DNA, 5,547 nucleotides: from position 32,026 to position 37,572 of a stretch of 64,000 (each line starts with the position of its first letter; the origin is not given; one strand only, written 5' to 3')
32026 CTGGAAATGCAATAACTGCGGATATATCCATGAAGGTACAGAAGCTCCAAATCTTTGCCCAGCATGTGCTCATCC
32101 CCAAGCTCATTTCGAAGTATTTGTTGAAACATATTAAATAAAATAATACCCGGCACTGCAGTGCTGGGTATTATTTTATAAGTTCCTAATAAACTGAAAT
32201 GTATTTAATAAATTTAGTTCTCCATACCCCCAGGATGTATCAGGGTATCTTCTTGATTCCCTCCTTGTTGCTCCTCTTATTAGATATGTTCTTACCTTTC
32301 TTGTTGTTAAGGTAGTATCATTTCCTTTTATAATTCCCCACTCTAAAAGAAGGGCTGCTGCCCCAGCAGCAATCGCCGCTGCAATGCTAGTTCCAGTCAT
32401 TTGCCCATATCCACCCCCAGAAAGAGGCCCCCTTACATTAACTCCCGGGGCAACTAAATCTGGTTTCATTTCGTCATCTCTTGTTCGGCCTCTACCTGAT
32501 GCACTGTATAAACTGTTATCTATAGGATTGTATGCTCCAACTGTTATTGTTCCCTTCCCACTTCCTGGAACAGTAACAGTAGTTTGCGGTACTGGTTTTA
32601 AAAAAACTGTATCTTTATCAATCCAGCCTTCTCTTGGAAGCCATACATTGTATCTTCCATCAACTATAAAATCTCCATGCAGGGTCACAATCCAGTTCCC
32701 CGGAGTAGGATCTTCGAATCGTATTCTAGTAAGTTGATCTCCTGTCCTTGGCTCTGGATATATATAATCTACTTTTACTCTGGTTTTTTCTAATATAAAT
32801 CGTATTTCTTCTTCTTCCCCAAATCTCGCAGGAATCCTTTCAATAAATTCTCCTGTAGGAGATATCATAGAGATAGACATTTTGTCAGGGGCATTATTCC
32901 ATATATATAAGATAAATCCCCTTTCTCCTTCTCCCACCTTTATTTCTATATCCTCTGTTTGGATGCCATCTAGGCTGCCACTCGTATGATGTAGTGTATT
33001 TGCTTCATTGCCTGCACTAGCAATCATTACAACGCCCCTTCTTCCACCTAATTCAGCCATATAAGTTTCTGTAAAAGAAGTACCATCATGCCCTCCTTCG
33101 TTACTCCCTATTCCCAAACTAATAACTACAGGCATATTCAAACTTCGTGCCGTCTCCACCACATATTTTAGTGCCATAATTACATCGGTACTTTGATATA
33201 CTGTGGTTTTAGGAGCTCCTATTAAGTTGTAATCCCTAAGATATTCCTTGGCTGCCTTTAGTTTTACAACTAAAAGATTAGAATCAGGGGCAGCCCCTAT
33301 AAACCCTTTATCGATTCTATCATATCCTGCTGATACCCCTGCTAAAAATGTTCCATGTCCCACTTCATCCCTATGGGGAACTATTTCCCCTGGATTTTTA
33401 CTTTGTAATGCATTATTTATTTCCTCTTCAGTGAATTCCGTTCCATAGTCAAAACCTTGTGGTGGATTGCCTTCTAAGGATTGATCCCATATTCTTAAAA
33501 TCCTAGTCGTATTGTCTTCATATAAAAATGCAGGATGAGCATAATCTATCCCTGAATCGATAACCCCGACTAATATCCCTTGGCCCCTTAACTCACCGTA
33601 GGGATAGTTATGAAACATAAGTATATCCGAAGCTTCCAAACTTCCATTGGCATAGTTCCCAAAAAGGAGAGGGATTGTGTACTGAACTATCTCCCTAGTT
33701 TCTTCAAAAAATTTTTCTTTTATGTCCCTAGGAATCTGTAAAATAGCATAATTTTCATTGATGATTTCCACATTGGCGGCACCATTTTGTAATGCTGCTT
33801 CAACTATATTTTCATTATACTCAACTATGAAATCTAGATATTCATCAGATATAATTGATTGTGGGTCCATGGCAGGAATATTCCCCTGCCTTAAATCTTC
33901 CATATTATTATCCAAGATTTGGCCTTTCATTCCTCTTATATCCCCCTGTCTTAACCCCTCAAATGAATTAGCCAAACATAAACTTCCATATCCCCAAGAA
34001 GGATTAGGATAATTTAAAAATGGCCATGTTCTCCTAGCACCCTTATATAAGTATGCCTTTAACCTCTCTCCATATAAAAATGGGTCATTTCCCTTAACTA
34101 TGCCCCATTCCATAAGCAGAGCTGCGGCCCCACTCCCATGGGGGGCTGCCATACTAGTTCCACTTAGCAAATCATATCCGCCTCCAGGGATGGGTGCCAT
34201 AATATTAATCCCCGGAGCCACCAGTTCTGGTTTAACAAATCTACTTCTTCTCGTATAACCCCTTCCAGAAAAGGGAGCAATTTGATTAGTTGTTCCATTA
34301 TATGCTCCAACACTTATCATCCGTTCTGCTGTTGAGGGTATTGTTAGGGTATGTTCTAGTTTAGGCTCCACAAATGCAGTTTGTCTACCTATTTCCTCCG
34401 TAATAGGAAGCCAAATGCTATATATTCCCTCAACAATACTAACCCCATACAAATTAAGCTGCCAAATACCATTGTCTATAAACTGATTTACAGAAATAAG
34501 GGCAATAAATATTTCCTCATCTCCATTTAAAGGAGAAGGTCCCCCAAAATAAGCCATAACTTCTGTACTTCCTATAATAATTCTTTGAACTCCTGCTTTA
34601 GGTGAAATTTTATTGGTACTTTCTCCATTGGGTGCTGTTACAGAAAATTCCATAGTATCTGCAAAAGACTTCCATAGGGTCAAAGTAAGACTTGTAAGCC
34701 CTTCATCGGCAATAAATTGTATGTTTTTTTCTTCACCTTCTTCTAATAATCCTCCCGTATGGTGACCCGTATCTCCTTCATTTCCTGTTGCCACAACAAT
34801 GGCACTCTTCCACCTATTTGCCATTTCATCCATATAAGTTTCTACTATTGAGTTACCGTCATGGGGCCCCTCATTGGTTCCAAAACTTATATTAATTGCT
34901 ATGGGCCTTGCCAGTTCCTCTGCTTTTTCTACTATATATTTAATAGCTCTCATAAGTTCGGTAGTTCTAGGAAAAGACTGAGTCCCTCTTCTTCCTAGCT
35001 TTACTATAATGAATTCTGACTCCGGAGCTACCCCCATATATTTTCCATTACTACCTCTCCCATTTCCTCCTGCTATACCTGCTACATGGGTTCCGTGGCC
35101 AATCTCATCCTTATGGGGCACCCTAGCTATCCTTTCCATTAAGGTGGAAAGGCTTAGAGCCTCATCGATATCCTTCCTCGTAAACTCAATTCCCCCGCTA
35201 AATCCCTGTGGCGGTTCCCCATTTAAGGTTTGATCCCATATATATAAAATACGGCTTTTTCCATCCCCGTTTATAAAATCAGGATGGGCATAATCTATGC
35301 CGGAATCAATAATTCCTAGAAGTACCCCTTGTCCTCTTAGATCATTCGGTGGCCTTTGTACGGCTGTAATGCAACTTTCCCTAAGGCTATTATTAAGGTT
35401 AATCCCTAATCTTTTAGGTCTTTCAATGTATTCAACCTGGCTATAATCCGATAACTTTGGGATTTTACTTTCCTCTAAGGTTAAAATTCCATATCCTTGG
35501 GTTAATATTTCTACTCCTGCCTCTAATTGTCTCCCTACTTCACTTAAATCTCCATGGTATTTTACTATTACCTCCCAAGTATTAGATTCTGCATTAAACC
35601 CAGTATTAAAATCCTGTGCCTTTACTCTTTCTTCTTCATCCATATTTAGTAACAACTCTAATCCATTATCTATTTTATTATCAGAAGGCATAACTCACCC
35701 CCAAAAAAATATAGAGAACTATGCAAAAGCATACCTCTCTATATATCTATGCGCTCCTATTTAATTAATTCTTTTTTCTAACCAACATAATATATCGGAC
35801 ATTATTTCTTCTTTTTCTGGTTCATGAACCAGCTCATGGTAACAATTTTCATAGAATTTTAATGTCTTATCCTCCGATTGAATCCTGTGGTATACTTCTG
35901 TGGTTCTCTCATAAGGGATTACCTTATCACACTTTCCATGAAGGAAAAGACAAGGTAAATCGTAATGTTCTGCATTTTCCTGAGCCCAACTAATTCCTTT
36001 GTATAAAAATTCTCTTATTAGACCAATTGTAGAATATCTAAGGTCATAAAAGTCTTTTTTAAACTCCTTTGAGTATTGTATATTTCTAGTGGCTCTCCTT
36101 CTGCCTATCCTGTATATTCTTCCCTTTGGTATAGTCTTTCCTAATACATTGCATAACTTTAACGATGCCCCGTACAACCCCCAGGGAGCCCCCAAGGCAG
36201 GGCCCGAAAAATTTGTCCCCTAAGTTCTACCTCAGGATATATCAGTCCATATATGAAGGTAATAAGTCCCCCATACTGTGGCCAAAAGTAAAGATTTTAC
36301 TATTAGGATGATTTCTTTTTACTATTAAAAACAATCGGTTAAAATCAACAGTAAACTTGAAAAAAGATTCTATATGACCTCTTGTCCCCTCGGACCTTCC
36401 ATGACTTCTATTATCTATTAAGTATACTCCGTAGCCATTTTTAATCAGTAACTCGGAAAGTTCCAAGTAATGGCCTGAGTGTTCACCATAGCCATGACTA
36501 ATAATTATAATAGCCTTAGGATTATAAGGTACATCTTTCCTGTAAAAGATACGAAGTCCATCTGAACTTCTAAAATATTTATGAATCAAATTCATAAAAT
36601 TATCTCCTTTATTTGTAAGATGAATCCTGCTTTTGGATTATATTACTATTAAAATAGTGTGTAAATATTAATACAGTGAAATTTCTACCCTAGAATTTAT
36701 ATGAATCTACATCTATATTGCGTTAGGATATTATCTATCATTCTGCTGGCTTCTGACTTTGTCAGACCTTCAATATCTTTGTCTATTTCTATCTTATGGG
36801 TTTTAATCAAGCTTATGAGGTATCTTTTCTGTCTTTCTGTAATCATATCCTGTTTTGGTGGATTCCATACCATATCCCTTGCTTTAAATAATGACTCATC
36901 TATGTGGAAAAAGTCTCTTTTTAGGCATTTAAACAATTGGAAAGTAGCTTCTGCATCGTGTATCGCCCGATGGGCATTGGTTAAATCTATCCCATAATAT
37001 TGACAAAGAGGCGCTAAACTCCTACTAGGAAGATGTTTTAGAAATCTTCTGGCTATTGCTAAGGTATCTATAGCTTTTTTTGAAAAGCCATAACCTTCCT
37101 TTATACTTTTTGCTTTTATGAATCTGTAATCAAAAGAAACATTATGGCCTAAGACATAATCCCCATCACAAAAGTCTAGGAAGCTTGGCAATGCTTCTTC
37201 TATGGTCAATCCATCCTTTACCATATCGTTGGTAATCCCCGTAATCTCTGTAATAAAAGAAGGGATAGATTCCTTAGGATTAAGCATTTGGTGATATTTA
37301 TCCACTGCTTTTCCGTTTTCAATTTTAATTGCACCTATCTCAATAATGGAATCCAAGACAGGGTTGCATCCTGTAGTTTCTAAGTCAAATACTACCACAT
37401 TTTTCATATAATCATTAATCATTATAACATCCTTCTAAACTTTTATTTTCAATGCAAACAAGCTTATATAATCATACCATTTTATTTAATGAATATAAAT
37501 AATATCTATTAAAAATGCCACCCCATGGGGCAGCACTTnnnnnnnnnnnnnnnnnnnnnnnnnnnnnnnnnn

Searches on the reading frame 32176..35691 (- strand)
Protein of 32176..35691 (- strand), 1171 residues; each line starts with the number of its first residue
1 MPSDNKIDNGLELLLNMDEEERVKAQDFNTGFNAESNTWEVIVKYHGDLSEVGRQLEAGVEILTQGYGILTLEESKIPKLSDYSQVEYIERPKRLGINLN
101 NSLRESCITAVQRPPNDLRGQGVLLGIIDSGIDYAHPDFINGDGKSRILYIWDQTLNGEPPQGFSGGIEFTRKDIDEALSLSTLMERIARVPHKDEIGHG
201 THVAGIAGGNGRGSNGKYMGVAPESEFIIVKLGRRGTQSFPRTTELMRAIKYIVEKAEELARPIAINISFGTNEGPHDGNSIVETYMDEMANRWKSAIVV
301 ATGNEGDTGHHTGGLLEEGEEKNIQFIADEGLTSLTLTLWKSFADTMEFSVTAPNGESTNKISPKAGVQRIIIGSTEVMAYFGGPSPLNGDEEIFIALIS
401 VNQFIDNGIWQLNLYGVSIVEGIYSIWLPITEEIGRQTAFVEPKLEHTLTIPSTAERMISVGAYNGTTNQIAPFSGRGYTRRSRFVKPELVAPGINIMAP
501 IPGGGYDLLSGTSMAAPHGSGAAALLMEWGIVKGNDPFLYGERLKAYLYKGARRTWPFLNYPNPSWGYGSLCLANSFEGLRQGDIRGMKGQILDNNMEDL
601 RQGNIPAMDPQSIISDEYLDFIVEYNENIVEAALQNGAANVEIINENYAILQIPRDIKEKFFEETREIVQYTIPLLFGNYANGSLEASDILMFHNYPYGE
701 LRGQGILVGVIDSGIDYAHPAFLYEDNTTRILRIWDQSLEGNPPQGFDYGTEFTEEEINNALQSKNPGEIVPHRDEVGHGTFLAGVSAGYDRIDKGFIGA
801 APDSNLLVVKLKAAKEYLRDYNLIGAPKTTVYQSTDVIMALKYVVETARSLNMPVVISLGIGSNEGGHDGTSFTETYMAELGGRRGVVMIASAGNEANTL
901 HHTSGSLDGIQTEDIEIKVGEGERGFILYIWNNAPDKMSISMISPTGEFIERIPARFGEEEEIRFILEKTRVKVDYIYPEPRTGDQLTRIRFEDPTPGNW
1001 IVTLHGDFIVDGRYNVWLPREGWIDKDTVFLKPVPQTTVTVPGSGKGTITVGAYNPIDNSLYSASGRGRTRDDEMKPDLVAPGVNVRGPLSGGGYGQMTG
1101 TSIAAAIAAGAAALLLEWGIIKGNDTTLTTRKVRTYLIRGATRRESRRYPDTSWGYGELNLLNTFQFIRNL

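Call 85: search_protein_families(library=pfam, proteins=[window:32176-35691:-], max_evalue=0.001)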
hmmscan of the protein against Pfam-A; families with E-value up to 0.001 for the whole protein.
window:32176-35691:- (1171 aa): 2 families
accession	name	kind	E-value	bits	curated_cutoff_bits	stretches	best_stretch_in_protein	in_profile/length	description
PF00082.27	Peptidase_S8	-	1.3e-69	235.2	21.8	4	120-307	1-156/288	Subtilase family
PF18425.6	CspB_prodomain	-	1.7e-32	111.6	25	1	5-93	1-89/89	Csp protease B prodomain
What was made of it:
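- The host is a spore former, carrying a CspBA-like germination protease at 35691..32176 (call 85).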

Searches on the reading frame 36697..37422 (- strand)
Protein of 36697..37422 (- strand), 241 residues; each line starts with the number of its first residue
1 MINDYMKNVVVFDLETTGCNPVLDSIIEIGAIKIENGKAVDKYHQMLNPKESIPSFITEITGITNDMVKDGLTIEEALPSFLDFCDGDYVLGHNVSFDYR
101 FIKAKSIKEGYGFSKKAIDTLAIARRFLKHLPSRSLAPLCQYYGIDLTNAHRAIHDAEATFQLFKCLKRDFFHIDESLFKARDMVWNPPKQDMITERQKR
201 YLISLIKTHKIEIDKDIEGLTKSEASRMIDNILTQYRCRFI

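Call 85: search_protein_families(library=pfam, proteins=[window:36697-37422:-], max_evalue=0.001)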
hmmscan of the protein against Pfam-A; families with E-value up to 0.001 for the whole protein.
window:36697-37422:- (241 aa): 3 families
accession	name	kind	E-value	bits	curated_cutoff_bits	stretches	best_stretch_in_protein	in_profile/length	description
PF00929.31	RNase_T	-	1.8e-38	133.1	24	1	10-164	1-164/164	Exonuclease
PF13482.12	RNase_H_2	-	0.00039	20.8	22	0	11-148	2-118/165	RNase_H superfamily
PF21762.3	DEDDh_C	-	0.00091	19.9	27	0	90-164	110-185/188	DNA polymerase III subunit epsilon-like, C-terminal domain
